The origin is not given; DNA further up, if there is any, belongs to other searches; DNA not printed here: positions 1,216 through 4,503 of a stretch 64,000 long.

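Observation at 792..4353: PHP phosphoesterase fused to an SMC-like ABC ATPase, co-oriented with a 3-TM protein: candidate defence module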

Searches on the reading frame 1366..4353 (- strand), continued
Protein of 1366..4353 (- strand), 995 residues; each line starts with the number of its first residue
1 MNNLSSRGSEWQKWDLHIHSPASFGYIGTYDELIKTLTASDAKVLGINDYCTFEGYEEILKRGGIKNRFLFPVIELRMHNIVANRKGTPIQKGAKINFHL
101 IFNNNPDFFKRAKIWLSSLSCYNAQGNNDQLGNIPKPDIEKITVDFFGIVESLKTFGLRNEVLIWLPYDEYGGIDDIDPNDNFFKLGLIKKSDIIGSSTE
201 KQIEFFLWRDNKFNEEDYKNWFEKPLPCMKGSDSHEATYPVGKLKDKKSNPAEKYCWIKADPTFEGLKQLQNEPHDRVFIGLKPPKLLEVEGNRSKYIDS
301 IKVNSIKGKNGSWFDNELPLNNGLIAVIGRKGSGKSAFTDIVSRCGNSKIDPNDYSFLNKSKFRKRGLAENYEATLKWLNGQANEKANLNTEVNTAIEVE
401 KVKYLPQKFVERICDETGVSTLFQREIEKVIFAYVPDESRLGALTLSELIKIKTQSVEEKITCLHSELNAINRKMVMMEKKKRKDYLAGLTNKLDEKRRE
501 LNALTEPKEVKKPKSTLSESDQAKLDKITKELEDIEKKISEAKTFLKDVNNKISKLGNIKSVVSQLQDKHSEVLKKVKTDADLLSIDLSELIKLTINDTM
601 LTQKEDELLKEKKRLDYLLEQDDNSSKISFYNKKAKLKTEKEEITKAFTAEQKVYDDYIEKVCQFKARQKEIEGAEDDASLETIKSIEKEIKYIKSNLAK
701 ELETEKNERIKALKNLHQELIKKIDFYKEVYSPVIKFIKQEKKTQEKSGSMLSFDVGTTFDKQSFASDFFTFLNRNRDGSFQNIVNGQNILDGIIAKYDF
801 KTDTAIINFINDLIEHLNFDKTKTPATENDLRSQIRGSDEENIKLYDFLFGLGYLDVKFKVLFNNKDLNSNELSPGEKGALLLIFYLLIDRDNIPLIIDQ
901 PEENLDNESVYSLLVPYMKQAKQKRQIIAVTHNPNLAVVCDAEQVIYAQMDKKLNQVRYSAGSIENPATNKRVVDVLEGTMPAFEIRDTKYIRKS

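Call 31: find_encoding_contigs(protein=P0007, flank=6000, max_places=2)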
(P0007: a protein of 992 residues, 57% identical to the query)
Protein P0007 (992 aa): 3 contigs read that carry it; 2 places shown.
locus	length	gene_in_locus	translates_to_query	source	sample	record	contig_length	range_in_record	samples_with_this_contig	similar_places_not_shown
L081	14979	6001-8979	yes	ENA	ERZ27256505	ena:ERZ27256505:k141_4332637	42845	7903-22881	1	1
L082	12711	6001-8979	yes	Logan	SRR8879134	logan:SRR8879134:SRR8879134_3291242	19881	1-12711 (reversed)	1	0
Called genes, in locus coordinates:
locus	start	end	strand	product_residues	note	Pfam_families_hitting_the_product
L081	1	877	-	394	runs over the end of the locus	PF20590:DUF6791, PF00899:ThiF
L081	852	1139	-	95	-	PF14452:Multi_ubiq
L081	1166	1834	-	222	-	PF01726:LexA_DNA_bind (faint), PF00717:Peptidase_S24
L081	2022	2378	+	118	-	-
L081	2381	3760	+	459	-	PF18144:SMODS, PF18134:AGS_C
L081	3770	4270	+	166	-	PF18186:SLATT_4 (weak)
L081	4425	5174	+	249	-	-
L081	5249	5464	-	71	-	-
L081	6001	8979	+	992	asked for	PF02463:SMC_N (faint)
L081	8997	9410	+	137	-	-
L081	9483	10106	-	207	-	PF01936:NYN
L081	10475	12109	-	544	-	PF00239:Resolvase, PF07508:Recombinase (weak), PF13408:Zn_ribbon_recom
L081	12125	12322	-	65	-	-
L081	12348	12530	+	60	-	-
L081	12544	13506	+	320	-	PF09572:RE_XamI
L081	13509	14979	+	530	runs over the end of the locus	PF07669:Eco57I, PF22837:M_Eco57I_C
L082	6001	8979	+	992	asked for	PF02463:SMC_N (faint)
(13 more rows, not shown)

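Call 32: find_encoding_contigs(protein=P0008, flank=6000, max_places=2)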
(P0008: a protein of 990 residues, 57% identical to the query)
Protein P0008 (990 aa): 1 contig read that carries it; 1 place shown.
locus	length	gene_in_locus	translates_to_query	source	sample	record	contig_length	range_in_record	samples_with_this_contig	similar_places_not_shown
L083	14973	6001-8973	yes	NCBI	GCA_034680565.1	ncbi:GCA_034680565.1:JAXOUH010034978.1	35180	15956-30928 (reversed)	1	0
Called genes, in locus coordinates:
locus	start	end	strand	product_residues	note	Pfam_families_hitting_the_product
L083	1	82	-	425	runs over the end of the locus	PF13481:AAA_25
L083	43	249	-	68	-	-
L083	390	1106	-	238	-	-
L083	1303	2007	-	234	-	-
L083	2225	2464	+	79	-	-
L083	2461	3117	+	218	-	-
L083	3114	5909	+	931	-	PF04545:Sigma70_r4, PF08299:Bac_DnaA_C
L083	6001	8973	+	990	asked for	PF02463:SMC_N (faint)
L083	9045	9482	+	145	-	-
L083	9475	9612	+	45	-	-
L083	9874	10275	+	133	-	-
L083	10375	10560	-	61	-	-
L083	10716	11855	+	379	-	-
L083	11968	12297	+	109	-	-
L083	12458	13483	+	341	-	-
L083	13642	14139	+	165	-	-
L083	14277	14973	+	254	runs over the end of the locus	PF00005:ABC_tran, PF13304:AAA_21 (weak)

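Call 33: find_encoding_contigs(protein=P0009, flank=6000, max_places=2)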
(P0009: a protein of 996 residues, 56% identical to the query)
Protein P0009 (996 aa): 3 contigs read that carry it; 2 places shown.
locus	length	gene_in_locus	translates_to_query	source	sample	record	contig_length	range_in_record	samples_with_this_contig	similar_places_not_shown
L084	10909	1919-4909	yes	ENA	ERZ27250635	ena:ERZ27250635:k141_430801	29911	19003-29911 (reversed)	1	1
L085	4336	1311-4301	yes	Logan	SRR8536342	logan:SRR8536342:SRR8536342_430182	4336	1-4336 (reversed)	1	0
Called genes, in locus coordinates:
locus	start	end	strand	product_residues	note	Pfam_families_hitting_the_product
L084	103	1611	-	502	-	PF00239:Resolvase, PF07508:Recombinase, PF13408:Zn_ribbon_recom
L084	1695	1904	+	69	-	PF12844:HTH_19, PF13560:HTH_31 (faint), PF13443:HTH_26, PF01381:HTH_3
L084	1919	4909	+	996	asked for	PF02463:SMC_N (faint)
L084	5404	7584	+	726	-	PF10593:Z1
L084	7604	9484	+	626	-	PF01555:N6_N4_Mtase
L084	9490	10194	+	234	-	PF12686:DUF3800 (weak)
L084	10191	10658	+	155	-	-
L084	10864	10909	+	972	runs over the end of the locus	PF04851:ResIII (weak)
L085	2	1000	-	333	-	?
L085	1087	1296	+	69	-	PF12844:HTH_19, PF13560:HTH_31 (faint), PF13443:HTH_26, PF01381:HTH_3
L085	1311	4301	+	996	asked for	PF02463:SMC_N (faint)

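Call 36: search_protein_families(library=pfam, proteins=[L081:8997-9410:+, L083:9045-9482:+, L083:9874-10275:+], max_evalue=10)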
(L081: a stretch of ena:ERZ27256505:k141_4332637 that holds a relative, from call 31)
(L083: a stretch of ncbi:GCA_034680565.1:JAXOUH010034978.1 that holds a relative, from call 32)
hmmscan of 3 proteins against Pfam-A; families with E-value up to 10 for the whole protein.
L081:8997-9410:+ (137 aa): 3 families
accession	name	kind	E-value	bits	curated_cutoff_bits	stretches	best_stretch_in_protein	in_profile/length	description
PF06940.17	DUF1287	-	0.16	12.1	25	1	8-91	48-131/163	Domain of unknown function (DUF1287)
PF05685.18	Uma2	-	0.16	11.9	27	1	37-99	34-113/172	Putative restriction endonuclease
PF25670.1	Phage_tail_C_2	-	0.22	12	27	1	58-134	63-130/133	Phage tail protein C-terminal domain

L083:9045-9482:+ (145 aa): 1 family
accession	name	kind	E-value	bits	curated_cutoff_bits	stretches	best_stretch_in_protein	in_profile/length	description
PF13038.11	DUF3899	-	0.03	15.1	23.4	1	59-139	10-86/88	Domain of unknown function (DUF3899)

L083:9874-10275:+ (133 aa): 0 families

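Call 43: search_protein_families(library=ncbifam, proteins=[L083:9045-9482:+], max_evalue=10)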
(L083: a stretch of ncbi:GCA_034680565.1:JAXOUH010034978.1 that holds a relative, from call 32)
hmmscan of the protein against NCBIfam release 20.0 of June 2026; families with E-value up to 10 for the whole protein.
L083:9045-9482:+ (145 aa): 0 families

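Call 59: search_protein_families(library=pfam, alignment_id=A1, max_evalue=0.1)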
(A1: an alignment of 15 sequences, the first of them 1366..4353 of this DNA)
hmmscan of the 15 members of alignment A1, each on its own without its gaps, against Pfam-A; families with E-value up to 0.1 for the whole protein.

A. member 1, window:1366-4353:- (995 aa): 3 families
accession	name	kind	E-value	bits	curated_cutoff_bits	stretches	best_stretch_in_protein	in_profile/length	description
PF13304.12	AAA_21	-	4.9e-07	30.5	27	1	791-936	189-302/304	AAA domain, putative AbiEii toxin, Type IV TA system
PF13476.12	AAA_23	-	0.00084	20.5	27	1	315-539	12-200/201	AAA domain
PF02463.25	SMC_N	-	0.011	15.6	40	1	860-949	124-214/220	RecF/RecN/SMC N terminal domain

B. families by the number of members that match (of 15 scanned): 24 families
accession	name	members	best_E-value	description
PF13304.12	AAA_21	15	1.7e-10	AAA domain, putative AbiEii toxin, Type IV TA system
PF02463.25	SMC_N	13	2.8e-09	RecF/RecN/SMC N terminal domain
PF13476.12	AAA_23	8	3.8e-08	AAA domain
PF13555.12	AAA_29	6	0.0026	P-loop containing region of AAA domain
PF02811.25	PHP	2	1.2e-08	PHP domain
PF13175.12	AAA_15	2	3.6e-05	AAA ATPase domain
PF13238.12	AAA_18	2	0.025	AAA domain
PF08654.15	DASH_Dad2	1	0.0026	DASH complex subunit Dad2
PF13166.12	AAA_13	1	0.0026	AAA domain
PF01817.26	CM_2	1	0.0062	Chorismate mutase type II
PF14127.11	DUF4294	1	0.0065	Domain of unknown function (DUF4294)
PF14906.12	DUF4495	1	0.0072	Domain of unknown function (DUF4495)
PF09787.14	Golgin_A5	1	0.011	Golgin subfamily A member 5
PF15933.10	RnlB_antitoxin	1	0.014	Antitoxin to bacterial toxin RNase LS or RnlA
PF04136.21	COG3_N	1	0.017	Conserved oligomeric Golgi complex subunit 3, N-terminal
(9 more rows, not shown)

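Call 60: search_protein_families(library=padloc, proteins=[L083:9045-9482:+, L081:8997-9410:+], max_evalue=0.1)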
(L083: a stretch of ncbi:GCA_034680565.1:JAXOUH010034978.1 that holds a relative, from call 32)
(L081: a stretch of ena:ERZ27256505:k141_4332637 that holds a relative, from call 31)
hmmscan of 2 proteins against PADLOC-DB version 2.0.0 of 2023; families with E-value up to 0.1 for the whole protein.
L083:9045-9482:+ (145 aa): 1 family
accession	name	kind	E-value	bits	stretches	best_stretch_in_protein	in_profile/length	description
PDLC00691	Effector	-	7.5e-05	20.7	1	3-93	4-94/176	2TM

L081:8997-9410:+ (137 aa): 2 families
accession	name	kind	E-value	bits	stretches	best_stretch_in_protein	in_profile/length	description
PDLC03986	PD-Lambda-3_A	-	1.8e-07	29.2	1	68-134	93-156/159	-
PDLC03034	MTase_I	-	0.00039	16.8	1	40-97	67-124/672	Type I methyltransferase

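Call 73: predict_structure(alignment_id=A3)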
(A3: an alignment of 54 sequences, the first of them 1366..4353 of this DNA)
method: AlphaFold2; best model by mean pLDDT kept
length: 995 residues; sequences in the alignment: 54
mean_pLDDT: 86.3   pTM: 0.71
mean pLDDT of the five models: 86.3, 85.6, 83.9, 83.4, 82.6
residues with pLDDT >= 90: 431; 70-90: 493; 50-70: 60; < 50: 11
segments of 3 or more residues with pLDDT < 50: 87-91, 992-995
pLDDT, mean of each block of 10 residues (from residue 1): 72 96 91 95 95 94 92 90 53 75 89 93 87 86 90 93 88 64 72 91 89 86 90 92 90 95 91 91 95 94 79 79 93 89 93 90 86 93 87 88 91 75 84 86 89 90 94 93 89 91 86 69 80 85 87 88 86 87 88 87 93 91 81 85 76 78 85 85 91 91 93 94 91 86 78 83 89 87 88 91 93 92 85 84 94 88 77 78 85 90 71 84 93 81 92 85 89 83 65 46
secondary structure, 60 per line:
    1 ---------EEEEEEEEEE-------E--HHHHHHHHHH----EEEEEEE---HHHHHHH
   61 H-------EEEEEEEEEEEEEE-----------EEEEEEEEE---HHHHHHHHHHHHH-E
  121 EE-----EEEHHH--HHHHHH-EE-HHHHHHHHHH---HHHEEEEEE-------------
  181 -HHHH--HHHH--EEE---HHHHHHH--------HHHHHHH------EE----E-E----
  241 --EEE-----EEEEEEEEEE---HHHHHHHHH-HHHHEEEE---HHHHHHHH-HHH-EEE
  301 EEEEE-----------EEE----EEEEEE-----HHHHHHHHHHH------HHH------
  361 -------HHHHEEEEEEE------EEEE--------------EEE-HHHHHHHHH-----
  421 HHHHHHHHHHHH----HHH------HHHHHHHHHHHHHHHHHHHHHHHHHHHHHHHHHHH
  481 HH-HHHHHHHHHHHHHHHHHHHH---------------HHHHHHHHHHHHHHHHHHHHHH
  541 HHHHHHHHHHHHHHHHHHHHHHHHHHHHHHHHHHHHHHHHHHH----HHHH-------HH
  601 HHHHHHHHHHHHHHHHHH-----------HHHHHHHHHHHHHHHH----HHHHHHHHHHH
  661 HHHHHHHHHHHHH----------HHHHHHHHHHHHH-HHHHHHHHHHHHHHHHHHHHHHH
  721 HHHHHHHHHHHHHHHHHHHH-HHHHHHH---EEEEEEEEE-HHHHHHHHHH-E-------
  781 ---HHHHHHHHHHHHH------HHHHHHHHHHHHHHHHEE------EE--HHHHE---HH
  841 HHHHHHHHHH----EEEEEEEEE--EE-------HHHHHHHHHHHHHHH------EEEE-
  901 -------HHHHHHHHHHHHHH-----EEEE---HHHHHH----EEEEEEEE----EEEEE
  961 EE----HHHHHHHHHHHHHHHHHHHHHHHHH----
elements in order (helices of 4 or more, strands of 3 or more residues): E10-19 H30-39 E44-50 H54-61 E69-82 E94-102 H106-118 E120-122 E128-130 H136-141 H146-155 E162-167 H182-185 H188-191 E194-196 H200-206 H215-221 E243-245 E251-260 H264-272 H274-277 E278-281 H285-292 E298-305 E317-319 E324-329 H335-345 H368-371 E372-378 E385-388 E403-405 H407-415 H421-432 H446-482 H484-503 H519-583 H588-591 H599-618 H630-645 H650-673 H684-696 H698-740 H742-748 E752-760 H762-771 H784-796 H803-818 H831-834 H839-850 E855-863 H875-889 E896-899 H908-921 E927-930 H934-939 E944-951 E956-962 H967-991

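Call 75: fold_search(model_id=the predicted structure, library=pdb)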
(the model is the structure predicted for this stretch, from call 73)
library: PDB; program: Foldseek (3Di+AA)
matches with E <= 10: 656; with E <= 0.001: 36
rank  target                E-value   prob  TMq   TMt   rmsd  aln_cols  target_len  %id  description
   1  5xei                  7.0e-10  1.00  0.19  0.34  26.1       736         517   13  Crystal structure of the Smc head domain with a coiled coil and joint derived from Pyrococcus yayanosii (released 2017-06-07)
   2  7zr1_C                6.1e-08  1.00  0.18  0.22  73.1       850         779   12  Chaetomium thermophilum Mre11-Rad50-Nbs1 complex bound to ATPyS (composite structure) (released 2023-01-11)
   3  7nyw_A                1.6e-07  1.00  0.21  0.27  25.1       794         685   12  Cryo-EM structure of the MukBEF-MatP-DNA head module (released 2021-07-07)
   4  7nyw_B                2.1e-07  1.00  0.17  0.19  32.8       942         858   11  Cryo-EM structure of the MukBEF-MatP-DNA head module (released 2021-07-07)
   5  9a6c_A                3.3e-07  1.00  0.21  0.30  17.6       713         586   12  Integrative model of YYDD-YYDB by crosslinking MS and deep learning (released 2024-09-18)
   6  9hqu_A                3.8e-07  1.00  0.18  0.24  20.4       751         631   14  Salmonella enterica Lamassu LmuACB in nuclease sequestration state (released 2025-10-01)
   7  9uxh_F                4.2e-07  1.00  0.13  0.19  22.7       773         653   13  type II Lamassu, LmuACB with DNA (released 2026-03-25)
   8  7zr1_D                1.8e-06  1.00  0.17  0.22  73.1       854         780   13  Chaetomium thermophilum Mre11-Rad50-Nbs1 complex bound to ATPyS (composite structure) (released 2023-01-11)
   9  9qxu_B                1.8e-06  1.00  0.17  0.22  38.2       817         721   12  JetABC DNA loaded state monomer (open) (released 2025-10-01)
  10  9hqx_B                2.6e-06  1.00  0.17  0.24  21.0       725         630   15  Salmonella enterica Lamassu LmuACB bound to DNA duplex (released 2025-10-01)
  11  7w1m_B                2.8e-06  1.00  0.19  0.33  29.7       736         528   12  Cryo-EM structure of human cohesin-CTCF-DNA complex (released 2023-05-31)
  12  9hqx_f                3.0e-06  1.00  0.15  0.22  29.0       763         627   14  Salmonella enterica Lamassu LmuACB bound to DNA duplex (released 2025-10-01)
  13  8dk2_D                4.8e-06  1.00  0.19  0.25  39.3       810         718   12  CryoEM structure of Pseudomonas aeruginosa PA14 JetABC in an unclamped state trapped in ATP dependent dimeric form (released 2022-10-05)
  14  9qxt_A                5.3e-06  1.00  0.17  0.22  39.2       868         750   12  E. coli JetABC dimer in the DNA boarding-holding state (released 2025-10-01)
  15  4ad8                  5.8e-06  1.00  0.20  0.38  18.1       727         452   10  Crystal structure of a deletion mutant of Deinococcus radiodurans RecN (released 2012-12-12)
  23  9etk                  6.5e-05  1.00  0.14  0.44   9.0       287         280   14  Crystal structure of Vibrio cholerae RNase AM (released 2024-09-11)
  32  3o0f                  4.0e-04  1.00  0.14  0.42  10.9       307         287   13  Crystal structure of a putative metal-dependent phosphoesterase (BAD_1165) from bifidobacterium adolescentis atcc 15703  (released 2010-08-25)
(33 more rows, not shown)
